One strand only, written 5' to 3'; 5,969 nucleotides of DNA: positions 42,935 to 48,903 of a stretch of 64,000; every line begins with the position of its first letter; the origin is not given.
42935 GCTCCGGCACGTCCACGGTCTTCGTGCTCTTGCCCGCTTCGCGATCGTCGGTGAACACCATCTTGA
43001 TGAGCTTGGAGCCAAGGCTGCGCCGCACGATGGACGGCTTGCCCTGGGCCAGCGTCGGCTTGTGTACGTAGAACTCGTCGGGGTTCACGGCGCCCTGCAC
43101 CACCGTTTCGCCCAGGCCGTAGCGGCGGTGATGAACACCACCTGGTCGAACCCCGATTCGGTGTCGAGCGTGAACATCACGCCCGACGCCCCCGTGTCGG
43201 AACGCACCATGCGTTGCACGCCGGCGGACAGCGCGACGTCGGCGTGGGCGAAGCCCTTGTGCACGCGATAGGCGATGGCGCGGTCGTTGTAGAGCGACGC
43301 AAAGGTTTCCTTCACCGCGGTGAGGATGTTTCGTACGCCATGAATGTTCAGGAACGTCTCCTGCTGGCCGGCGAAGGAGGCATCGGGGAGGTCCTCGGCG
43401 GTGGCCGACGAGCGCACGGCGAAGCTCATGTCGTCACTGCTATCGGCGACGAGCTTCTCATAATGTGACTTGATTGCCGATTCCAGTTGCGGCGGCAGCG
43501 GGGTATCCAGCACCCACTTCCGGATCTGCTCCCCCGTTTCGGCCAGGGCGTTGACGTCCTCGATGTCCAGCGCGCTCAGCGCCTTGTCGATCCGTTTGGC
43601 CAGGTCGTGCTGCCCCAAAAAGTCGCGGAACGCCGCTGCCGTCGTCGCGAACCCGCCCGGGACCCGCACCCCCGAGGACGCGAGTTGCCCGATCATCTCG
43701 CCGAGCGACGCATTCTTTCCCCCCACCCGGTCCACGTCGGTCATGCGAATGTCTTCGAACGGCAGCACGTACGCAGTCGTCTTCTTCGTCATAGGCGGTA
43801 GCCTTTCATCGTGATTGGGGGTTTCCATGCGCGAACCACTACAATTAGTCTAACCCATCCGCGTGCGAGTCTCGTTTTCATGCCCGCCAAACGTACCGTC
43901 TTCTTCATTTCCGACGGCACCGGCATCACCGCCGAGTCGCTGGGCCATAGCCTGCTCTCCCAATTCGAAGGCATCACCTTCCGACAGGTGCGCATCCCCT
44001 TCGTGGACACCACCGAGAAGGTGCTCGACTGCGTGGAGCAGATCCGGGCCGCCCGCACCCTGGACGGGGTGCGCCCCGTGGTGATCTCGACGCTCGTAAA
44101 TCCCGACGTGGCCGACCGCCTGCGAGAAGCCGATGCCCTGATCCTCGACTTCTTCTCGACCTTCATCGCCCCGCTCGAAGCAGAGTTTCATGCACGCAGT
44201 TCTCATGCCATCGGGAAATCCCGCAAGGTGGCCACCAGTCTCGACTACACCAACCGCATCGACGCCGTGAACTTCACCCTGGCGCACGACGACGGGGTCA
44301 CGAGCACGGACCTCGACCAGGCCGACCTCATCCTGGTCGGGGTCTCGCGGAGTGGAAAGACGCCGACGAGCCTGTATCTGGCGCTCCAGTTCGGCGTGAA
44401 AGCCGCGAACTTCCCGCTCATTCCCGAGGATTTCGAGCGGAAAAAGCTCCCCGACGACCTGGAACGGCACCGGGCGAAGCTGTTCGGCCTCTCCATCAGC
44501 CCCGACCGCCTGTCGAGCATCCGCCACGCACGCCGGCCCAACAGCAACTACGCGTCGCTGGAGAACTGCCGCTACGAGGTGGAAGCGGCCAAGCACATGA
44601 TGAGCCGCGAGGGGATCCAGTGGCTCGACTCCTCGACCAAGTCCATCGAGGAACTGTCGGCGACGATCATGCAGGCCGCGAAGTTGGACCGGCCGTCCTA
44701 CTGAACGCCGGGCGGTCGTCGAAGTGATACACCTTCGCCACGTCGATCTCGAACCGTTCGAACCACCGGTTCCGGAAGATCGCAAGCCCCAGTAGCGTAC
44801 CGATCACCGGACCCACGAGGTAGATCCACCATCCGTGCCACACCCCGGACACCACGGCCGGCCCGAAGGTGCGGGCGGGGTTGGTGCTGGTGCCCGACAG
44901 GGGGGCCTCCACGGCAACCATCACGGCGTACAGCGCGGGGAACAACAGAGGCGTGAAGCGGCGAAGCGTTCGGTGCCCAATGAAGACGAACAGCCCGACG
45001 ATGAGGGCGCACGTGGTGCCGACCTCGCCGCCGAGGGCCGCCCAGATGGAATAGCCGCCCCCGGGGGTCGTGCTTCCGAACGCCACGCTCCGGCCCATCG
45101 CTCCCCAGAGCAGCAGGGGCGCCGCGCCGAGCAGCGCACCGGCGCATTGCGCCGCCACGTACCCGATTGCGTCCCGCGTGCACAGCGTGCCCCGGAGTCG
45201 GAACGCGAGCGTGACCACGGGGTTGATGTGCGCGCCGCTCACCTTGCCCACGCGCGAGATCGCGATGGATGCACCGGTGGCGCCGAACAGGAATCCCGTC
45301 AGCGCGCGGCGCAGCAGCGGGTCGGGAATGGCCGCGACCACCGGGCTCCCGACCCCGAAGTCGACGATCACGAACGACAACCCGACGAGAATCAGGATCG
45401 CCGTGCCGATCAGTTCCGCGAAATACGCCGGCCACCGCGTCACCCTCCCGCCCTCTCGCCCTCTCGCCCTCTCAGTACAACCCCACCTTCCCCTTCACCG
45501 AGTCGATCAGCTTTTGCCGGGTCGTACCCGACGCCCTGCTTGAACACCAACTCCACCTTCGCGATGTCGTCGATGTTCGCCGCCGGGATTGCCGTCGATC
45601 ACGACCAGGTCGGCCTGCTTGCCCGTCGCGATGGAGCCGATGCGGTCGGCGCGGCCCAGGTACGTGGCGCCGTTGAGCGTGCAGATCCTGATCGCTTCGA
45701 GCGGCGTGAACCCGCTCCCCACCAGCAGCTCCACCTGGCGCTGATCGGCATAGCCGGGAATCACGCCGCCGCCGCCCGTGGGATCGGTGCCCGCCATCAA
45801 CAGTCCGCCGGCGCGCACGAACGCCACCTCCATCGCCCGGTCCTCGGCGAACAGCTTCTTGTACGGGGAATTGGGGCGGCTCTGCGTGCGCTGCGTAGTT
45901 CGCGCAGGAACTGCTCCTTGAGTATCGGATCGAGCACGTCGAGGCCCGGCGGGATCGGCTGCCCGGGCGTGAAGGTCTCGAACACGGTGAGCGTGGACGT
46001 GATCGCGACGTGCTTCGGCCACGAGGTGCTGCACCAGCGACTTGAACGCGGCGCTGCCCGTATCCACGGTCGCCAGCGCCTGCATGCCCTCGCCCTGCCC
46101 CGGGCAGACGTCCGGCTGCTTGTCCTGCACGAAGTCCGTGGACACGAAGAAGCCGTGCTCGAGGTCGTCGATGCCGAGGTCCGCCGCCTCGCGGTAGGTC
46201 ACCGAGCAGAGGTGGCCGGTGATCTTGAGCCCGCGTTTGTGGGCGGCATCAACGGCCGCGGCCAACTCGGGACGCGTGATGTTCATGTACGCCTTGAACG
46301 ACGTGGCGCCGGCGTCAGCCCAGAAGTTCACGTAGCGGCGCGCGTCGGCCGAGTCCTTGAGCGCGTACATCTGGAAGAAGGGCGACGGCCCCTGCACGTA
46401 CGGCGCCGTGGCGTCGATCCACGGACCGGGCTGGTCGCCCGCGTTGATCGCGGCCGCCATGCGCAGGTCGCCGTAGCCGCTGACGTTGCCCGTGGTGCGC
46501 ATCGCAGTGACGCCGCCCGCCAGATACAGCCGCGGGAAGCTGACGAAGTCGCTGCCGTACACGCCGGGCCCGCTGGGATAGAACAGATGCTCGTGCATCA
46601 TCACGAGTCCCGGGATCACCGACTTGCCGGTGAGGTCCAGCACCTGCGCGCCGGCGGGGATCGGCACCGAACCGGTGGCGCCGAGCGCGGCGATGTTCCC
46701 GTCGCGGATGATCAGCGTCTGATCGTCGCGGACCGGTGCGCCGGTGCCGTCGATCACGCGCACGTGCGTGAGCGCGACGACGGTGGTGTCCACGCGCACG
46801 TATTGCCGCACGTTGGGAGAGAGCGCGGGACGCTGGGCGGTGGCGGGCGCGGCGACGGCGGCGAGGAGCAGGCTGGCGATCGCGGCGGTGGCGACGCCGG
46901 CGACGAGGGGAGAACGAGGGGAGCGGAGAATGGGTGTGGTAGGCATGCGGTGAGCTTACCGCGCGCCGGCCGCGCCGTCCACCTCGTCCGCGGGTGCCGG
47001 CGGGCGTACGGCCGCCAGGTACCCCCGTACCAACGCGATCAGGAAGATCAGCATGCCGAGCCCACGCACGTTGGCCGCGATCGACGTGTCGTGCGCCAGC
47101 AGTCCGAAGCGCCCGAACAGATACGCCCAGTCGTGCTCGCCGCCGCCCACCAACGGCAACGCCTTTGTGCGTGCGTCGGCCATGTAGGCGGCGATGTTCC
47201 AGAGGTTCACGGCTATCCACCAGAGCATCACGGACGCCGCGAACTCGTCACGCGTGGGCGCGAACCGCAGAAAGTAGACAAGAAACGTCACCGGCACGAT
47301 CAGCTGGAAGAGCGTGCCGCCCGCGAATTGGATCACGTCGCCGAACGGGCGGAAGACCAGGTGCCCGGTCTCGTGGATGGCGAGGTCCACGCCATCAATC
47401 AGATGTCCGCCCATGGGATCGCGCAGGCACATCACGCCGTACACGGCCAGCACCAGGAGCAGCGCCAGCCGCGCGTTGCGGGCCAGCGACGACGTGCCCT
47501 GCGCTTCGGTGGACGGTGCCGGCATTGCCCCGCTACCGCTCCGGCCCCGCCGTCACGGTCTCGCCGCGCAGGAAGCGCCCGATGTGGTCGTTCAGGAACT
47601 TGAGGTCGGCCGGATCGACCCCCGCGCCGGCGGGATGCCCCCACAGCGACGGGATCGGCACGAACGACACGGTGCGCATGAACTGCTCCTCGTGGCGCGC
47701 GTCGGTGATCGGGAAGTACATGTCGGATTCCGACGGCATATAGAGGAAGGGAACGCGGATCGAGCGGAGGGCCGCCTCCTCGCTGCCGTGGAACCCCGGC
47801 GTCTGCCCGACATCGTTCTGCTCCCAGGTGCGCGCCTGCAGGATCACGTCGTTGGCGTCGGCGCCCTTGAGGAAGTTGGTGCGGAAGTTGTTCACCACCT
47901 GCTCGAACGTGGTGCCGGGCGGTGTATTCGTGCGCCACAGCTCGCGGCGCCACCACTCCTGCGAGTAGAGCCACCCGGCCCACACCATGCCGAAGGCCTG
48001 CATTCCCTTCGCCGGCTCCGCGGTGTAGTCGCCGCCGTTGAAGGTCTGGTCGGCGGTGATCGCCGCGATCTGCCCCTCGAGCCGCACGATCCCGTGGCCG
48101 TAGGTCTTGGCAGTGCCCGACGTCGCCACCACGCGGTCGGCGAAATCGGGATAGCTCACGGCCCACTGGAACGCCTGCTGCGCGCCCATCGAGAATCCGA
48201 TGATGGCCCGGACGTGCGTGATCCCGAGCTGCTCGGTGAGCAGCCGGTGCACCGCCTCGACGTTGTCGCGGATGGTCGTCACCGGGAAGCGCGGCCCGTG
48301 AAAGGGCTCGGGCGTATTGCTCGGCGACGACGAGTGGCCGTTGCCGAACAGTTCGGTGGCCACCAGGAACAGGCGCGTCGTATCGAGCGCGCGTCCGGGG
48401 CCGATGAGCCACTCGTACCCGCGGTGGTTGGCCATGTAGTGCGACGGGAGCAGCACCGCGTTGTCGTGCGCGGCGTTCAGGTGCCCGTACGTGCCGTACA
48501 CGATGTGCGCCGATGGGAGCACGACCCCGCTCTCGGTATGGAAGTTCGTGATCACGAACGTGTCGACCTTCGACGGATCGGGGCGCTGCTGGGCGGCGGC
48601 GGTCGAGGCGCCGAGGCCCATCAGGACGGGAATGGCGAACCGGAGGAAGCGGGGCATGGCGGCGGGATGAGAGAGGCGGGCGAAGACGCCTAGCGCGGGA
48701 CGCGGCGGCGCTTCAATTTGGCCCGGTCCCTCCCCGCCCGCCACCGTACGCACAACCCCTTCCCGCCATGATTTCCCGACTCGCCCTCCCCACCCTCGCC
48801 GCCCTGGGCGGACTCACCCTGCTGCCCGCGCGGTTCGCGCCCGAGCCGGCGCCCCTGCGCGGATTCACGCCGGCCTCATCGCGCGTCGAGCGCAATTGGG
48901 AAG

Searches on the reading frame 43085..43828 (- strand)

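Call 93: search_protein_families(library=pfam, max_evalue=0.00001, proteins=[window:43085-43828:-])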
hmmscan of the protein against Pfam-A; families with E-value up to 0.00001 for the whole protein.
window:43085-43828:- (247 aa): 1 family
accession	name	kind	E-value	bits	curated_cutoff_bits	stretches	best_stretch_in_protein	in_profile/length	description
PF01326.24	PPDK_N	-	1.4e-79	268.2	27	1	33-236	2-203/328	Pyruvate phosphate dikinase, AMP/ATP-binding domain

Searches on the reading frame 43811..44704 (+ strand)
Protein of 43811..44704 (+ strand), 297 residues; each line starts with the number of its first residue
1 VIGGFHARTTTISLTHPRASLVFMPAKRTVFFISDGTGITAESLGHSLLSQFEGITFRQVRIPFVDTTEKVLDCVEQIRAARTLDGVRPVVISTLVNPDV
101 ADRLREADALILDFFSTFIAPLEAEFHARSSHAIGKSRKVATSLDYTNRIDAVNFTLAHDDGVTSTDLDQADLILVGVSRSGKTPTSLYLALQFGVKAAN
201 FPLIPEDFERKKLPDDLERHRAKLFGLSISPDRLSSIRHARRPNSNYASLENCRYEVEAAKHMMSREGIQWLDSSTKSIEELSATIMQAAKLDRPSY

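Call 93: search_protein_families(library=pfam, max_evalue=0.00001, proteins=[window:43811-44704:+])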
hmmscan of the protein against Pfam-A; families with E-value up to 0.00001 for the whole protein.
window:43811-44704:+ (297 aa): 1 family
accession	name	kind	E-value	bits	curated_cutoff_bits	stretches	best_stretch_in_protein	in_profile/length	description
PF03618.20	Kinase-PPPase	-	3.9e-81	272.9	23.5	1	30-287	1-256/256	Kinase/pyrophosphorylase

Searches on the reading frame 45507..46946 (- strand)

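Call 93: search_protein_families(library=pfam, max_evalue=0.00001, proteins=[window:45507-46946:-])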
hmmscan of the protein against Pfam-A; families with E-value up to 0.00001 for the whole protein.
window:45507-46946:- (479 aa): 2 families
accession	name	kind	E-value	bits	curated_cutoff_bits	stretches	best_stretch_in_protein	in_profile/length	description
PF01979.26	Amidohydro_1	-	8.6e-19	68.4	25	1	383-454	245-322/345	Amidohydrolase family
PF07969.17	Amidohydro_3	-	9.4e-12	45.6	29.7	1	410-454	404-448/472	Amidohydrolase family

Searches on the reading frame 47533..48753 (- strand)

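Call 93: search_protein_families(library=pfam, max_evalue=0.00001, proteins=[window:47533-48753:-])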
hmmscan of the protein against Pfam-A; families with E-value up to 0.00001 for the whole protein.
window:47533-48753:- (406 aa): 1 family
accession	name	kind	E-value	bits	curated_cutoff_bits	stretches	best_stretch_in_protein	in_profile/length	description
PF00561.26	Abhydrolase_1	-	6.4e-11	42.8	25.8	1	120-220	20-107/245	alpha/beta hydrolase fold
